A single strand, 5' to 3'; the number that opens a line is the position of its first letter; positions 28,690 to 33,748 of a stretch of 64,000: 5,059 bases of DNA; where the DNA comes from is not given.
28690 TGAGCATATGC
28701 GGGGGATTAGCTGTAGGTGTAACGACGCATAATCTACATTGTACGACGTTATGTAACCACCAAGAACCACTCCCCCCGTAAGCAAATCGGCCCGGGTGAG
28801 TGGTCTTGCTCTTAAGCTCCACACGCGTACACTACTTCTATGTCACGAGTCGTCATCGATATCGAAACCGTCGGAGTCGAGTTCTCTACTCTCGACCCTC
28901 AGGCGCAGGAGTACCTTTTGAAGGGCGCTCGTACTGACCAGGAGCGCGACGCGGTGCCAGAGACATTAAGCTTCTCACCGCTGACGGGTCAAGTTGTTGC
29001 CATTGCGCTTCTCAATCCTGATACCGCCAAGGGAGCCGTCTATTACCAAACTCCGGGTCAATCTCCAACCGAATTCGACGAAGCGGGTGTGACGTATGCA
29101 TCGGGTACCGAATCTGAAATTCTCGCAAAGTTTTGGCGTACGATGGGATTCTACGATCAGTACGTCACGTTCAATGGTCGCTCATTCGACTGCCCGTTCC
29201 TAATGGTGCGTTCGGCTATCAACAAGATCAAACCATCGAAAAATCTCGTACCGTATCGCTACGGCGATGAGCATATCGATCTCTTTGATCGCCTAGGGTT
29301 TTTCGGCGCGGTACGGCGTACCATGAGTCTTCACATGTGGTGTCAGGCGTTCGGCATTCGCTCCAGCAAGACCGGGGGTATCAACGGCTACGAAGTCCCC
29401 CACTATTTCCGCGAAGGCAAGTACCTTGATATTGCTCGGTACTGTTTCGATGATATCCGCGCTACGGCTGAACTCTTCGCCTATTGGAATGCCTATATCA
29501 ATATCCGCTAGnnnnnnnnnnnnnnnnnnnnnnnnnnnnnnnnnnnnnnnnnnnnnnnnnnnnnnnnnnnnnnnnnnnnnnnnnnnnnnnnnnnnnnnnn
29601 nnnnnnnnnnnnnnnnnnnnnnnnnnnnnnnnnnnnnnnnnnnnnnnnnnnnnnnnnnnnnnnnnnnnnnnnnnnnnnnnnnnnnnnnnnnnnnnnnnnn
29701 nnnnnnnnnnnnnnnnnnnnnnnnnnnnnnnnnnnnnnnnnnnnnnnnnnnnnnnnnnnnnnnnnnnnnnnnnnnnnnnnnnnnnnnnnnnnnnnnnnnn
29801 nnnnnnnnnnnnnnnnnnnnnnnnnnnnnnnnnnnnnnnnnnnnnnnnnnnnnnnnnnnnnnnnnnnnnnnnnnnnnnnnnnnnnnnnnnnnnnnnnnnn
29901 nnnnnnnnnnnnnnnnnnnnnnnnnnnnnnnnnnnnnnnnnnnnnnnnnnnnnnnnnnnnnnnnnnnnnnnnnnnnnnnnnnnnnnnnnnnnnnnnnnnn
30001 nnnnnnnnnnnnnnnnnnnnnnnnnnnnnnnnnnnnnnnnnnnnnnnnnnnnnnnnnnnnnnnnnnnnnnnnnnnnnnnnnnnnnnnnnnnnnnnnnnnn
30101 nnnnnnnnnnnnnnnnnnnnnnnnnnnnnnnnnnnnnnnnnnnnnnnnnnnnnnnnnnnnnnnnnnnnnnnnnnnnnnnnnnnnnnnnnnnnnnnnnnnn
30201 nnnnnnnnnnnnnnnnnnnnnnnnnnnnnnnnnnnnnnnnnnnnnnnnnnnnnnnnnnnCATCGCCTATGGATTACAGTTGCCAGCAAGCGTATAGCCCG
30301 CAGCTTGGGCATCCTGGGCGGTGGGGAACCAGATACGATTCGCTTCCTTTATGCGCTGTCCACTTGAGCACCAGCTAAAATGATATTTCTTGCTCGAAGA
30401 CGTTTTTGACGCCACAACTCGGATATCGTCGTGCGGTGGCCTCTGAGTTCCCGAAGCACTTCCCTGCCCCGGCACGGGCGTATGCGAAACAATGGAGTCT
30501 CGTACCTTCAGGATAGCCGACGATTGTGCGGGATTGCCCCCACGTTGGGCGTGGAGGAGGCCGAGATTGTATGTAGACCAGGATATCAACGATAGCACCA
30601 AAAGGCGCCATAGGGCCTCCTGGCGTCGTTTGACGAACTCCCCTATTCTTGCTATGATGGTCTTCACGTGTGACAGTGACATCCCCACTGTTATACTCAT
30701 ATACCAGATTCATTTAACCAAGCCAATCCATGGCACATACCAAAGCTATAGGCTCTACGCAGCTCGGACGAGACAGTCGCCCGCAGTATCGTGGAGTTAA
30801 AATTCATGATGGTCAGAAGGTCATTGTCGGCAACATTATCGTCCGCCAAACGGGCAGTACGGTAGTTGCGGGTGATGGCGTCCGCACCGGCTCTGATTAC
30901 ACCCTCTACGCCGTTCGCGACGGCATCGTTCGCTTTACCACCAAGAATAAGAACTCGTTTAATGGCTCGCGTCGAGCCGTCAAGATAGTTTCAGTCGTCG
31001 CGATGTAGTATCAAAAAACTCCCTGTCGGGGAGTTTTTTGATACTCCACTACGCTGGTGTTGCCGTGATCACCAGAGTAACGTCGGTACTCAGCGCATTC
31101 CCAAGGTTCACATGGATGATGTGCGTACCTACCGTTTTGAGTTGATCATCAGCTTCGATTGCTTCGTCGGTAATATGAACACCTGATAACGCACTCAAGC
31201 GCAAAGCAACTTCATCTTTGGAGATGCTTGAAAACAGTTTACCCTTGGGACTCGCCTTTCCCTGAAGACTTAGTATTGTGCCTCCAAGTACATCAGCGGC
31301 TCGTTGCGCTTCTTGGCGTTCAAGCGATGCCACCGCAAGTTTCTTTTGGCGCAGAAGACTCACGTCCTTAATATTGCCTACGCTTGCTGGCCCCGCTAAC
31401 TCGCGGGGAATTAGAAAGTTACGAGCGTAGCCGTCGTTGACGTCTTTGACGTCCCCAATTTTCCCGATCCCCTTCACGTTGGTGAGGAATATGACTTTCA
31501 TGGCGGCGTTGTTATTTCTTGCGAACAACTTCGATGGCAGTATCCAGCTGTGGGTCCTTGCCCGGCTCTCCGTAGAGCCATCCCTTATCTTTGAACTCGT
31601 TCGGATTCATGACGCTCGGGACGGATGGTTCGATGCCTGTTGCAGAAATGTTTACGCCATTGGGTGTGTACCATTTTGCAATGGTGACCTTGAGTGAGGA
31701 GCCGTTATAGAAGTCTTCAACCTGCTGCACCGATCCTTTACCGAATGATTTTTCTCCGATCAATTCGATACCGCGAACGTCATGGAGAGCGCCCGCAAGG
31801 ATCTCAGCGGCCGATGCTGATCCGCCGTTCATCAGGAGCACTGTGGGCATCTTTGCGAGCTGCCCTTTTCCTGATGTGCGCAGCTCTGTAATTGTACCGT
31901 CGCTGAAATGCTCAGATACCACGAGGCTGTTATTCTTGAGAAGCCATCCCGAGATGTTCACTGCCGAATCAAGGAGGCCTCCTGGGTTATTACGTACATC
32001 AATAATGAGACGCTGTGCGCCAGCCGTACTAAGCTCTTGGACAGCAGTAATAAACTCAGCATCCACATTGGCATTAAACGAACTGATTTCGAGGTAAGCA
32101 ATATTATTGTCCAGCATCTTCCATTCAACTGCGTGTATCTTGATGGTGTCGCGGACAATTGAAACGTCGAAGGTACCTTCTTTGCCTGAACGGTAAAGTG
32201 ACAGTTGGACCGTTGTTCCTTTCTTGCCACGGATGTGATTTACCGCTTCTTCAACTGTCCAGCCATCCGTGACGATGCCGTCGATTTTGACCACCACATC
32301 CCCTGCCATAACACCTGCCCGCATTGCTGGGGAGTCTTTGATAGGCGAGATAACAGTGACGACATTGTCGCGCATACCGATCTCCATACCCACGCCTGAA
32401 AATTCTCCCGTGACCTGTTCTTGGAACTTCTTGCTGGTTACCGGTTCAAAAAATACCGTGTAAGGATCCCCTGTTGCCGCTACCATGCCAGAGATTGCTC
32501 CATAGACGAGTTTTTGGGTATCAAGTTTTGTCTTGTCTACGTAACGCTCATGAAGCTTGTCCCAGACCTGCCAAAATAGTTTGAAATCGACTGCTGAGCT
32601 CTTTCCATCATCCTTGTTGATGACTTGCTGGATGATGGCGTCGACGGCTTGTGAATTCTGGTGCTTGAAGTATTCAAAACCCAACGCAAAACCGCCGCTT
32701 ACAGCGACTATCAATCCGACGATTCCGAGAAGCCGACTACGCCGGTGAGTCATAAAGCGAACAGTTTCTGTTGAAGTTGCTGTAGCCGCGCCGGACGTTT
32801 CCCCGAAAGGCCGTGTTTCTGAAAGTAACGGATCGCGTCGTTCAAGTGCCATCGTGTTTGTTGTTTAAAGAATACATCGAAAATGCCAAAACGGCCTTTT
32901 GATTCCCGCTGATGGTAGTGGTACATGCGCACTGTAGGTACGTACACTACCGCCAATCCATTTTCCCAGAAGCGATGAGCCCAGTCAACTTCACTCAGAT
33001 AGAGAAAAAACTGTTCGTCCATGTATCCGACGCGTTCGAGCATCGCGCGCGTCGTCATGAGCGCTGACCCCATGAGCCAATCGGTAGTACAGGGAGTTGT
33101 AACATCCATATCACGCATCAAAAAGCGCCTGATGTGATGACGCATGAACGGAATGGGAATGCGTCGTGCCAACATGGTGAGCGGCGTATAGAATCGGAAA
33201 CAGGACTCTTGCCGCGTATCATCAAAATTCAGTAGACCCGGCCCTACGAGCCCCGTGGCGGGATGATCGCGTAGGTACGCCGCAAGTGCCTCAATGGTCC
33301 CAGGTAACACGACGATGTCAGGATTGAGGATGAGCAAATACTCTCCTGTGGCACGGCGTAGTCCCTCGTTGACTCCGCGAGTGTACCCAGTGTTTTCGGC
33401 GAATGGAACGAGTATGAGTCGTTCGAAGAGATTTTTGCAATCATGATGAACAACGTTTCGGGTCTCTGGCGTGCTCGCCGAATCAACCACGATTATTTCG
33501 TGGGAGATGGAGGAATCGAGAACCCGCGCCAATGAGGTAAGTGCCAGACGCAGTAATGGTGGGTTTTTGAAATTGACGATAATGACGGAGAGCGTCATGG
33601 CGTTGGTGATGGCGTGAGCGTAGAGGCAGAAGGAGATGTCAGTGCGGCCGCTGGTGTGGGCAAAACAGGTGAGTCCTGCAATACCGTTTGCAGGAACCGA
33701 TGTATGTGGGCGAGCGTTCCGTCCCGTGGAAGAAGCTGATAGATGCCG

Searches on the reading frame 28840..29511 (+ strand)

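Call 78: search_protein_families(library=pfam, proteins=[window:28840-29511:+], max_evalue=0.001)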
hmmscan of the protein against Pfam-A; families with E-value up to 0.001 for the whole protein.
window:28840-29511:+ (223 aa): 2 families
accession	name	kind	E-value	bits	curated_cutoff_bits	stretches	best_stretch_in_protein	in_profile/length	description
PF10108.15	DNA_pol_B_exo2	-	1.2e-18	68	24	1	87-212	33-169/213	Predicted 3'-5' exonuclease related to the exonuclease domain of PolB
PF13482.12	RNase_H_2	-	1.1e-10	42.1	22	1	90-216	43-164/165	RNase_H superfamily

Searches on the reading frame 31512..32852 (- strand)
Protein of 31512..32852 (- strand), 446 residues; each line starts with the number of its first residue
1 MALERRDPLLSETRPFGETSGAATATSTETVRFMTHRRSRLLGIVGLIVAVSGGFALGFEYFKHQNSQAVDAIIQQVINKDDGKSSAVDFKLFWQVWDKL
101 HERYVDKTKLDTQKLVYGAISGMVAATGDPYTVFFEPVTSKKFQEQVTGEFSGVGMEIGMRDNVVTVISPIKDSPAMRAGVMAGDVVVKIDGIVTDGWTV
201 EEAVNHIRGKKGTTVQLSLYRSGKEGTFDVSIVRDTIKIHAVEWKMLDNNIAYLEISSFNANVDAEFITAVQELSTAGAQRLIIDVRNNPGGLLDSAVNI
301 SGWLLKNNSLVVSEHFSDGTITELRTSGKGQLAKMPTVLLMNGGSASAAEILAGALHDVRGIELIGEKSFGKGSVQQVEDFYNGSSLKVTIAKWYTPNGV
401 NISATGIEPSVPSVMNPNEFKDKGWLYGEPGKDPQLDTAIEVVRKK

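Call 58: search_protein_families(library=pfam, proteins=[window:31512-32852:-], max_evalue=0.001)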
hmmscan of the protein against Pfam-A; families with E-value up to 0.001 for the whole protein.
window:31512-32852:- (446 aa): 5 families
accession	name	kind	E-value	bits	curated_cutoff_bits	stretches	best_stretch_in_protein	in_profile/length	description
PF03572.23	Peptidase_S41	-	2.3e-46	157.8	24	1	250-411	1-163/165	Peptidase family S41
PF13180.12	PDZ_2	-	1.6e-13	51.2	27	1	154-231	3-79/80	PDZ domain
PF17820.7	PDZ_6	-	1.5e-09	37.9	27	1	167-221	2-54/54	PDZ domain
PF22694.1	CtpB_N-like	-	6.9e-09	36.5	27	1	58-136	11-82/85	Activating protease CtpB N-terminal domain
PF00595.29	PDZ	-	9.2e-09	36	23.2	1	153-218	11-79/81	PDZ domain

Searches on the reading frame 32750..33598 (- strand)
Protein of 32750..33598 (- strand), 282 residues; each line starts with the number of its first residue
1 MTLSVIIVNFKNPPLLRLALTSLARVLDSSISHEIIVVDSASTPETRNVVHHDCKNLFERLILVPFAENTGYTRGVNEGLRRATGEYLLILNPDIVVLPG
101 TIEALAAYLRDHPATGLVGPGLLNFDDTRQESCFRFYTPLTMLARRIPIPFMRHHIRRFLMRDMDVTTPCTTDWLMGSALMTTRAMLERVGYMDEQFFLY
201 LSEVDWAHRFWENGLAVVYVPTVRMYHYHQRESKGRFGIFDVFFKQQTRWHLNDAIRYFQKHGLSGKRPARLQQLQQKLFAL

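Call 58: search_protein_families(library=pfam, proteins=[window:32750-33598:-], max_evalue=0.001)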
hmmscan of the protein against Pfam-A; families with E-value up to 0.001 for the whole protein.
window:32750-33598:- (282 aa): 3 families
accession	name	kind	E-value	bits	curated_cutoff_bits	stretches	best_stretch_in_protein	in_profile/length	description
PF00535.33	Glycos_transf_2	-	3.1e-22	79.7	23.3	1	4-155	1-155/168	Glycosyl transferase family 2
PF13641.12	Glyco_tranf_2_3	-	4.5e-16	60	27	1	3-251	3-228/230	Glycosyltransferase like family 2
PF13632.12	Glyco_trans_2_3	-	2.1e-05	24.9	27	1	175-265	72-160/198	Glycosyl transferase family group 2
